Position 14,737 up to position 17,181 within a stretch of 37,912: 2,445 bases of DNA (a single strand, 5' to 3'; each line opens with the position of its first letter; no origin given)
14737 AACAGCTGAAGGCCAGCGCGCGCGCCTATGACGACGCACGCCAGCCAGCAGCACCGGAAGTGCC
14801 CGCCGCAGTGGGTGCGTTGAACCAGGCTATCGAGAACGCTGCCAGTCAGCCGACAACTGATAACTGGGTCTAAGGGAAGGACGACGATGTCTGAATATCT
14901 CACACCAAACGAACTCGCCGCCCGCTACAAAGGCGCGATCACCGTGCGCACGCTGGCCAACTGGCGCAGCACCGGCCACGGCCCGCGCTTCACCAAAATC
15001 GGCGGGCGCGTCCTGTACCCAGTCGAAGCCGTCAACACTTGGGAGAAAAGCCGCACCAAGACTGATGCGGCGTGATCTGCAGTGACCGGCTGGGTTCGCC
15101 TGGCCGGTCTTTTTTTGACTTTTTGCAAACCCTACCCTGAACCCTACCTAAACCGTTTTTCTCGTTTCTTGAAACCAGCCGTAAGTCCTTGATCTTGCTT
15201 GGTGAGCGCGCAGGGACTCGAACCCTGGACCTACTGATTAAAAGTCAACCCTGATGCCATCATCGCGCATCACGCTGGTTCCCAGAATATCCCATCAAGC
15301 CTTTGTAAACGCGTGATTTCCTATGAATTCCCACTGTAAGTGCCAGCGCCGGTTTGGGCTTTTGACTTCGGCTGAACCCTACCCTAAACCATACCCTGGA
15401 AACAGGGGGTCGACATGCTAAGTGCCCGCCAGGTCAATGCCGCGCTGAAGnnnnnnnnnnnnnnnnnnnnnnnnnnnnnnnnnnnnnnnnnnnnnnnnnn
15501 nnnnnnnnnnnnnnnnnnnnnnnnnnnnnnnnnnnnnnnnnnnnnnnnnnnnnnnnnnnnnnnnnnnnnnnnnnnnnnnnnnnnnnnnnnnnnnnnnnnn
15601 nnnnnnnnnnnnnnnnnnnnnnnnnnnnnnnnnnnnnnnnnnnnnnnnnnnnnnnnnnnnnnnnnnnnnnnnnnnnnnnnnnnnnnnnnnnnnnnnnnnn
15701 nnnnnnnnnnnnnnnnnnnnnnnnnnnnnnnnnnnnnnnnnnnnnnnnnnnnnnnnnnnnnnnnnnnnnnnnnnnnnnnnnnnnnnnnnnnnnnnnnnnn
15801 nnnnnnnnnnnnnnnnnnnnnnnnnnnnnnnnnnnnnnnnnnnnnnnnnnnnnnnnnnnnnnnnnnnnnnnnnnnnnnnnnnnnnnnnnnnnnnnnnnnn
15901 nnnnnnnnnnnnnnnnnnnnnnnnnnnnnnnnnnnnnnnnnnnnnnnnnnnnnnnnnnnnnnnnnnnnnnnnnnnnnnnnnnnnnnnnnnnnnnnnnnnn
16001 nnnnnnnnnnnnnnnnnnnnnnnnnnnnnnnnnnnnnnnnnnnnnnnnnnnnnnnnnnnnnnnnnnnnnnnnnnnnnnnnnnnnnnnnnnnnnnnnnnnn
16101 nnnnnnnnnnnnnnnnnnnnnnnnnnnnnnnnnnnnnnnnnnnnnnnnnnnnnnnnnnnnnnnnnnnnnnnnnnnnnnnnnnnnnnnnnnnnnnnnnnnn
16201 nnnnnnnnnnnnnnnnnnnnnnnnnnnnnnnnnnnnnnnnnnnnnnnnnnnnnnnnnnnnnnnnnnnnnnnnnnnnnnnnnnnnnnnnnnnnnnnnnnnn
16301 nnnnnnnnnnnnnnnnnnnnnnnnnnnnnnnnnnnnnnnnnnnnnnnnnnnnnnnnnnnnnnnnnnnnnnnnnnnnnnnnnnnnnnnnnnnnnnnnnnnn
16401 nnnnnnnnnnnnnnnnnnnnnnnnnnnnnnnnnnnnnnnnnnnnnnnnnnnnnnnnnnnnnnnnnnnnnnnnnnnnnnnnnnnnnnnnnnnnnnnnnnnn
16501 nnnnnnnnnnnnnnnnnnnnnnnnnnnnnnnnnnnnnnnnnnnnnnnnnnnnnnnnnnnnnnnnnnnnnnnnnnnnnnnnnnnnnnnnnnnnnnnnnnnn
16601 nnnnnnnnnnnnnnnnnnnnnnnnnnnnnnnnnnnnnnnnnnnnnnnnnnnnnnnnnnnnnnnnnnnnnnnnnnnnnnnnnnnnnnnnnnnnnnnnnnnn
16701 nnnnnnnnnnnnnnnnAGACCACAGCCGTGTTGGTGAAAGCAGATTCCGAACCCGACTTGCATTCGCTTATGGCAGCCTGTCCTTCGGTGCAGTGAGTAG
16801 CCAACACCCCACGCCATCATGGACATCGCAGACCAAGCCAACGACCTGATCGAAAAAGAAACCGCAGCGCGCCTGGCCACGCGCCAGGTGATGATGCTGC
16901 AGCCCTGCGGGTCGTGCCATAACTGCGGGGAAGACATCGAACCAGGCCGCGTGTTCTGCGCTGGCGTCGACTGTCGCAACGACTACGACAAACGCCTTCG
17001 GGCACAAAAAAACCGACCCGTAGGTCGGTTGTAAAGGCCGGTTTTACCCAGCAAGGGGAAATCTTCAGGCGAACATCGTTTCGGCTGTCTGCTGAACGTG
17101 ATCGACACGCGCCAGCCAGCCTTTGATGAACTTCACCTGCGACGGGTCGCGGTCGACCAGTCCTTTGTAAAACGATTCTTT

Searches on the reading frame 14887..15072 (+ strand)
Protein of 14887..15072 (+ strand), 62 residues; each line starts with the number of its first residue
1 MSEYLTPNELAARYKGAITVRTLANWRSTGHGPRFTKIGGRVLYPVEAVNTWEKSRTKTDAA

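Call 58: search_protein_families(library=pfam, proteins=[window:14887-15072:+], max_evalue=0.001)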
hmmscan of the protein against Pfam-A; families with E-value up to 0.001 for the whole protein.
window:14887-15072:+ (62 aa): 1 family
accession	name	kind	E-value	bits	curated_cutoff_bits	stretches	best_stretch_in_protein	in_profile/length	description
PF12728.13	HTH_17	-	2.1e-07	31.5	27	1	4-56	1-50/51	Helix-turn-helix domain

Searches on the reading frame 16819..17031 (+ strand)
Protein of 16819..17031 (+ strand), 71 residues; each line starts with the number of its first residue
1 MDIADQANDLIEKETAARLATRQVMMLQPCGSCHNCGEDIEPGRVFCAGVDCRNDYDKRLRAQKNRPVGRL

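Call 58: search_protein_families(library=pfam, proteins=[window:16819-17031:+], max_evalue=0.001)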
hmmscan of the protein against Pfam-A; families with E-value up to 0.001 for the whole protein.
window:16819-17031:+ (71 aa): 1 family
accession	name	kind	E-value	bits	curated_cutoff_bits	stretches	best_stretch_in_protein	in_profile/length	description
PF13240.11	Zn_Ribbon_1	-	0.00057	20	25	1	33-47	2-16/23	zinc-ribbon domain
